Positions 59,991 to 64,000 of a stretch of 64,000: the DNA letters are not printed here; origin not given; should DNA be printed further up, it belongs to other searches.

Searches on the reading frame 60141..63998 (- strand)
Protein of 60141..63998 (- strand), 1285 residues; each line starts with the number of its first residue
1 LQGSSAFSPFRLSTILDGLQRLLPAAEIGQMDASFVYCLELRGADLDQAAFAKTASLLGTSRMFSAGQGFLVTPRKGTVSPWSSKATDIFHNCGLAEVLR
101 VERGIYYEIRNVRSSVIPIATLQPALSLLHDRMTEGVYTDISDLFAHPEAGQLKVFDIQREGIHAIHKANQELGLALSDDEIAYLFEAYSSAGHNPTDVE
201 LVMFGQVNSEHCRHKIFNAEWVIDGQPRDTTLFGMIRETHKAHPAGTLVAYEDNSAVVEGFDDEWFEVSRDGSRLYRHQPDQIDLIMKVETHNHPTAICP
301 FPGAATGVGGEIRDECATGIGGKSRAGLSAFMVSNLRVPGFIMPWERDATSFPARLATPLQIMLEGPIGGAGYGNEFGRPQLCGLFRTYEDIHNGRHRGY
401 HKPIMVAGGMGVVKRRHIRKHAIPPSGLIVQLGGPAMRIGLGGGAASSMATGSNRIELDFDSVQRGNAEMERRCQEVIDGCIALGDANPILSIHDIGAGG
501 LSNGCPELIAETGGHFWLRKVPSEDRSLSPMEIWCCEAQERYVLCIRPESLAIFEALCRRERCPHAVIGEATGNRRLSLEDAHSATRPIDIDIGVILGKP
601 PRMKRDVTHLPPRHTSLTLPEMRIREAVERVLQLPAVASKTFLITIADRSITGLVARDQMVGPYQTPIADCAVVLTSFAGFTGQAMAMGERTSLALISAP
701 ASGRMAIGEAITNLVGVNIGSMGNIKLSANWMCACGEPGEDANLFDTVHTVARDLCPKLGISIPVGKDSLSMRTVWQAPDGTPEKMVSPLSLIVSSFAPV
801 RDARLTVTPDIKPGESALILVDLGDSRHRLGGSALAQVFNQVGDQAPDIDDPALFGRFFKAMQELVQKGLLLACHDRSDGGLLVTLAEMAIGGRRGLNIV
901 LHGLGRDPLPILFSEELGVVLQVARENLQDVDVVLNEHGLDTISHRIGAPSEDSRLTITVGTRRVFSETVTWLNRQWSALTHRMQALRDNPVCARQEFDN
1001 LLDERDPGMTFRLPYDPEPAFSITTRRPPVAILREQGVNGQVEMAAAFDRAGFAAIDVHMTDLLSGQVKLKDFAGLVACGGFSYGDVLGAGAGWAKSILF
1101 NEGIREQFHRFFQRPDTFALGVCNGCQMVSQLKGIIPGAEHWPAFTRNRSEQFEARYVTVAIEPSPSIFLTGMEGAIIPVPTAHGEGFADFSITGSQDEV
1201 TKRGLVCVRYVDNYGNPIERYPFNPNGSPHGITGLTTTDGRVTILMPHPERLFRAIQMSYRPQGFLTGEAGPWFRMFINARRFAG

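Call 47: search_protein_families(library=pfam, proteins=[window:60141-63998:-], max_evalue=0.00001)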
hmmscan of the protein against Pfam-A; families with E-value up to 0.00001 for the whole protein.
window:60141-63998:- (1285 aa): 5 families
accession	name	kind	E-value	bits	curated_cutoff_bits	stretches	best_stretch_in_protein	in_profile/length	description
PF13507.12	GATase_5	-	1.8e-105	352.1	27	1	1027-1283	1-259/260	CobB/CobQ-like glutamine amidotransferase domain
PF22689.1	FGAR-AT_PurM_N-like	-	2.9e-75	251.8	27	1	639-799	1-160/160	FGAR-AT PurM_N-like domain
PF02769.27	AIRS_C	-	2e-42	145.4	23.1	2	429-580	6-154/156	AIR synthase related protein, C-terminal domain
PF18076.6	FGAR-AT_N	-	2.8e-26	92.2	26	1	35-143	2-110/115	Formylglycinamide ribonucleotide amidotransferase N-terminal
PF18072.6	FGAR-AT_linker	-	1.1e-20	74.3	26.6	1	166-215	1-50/50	Formylglycinamide ribonucleotide amidotransferase linker domain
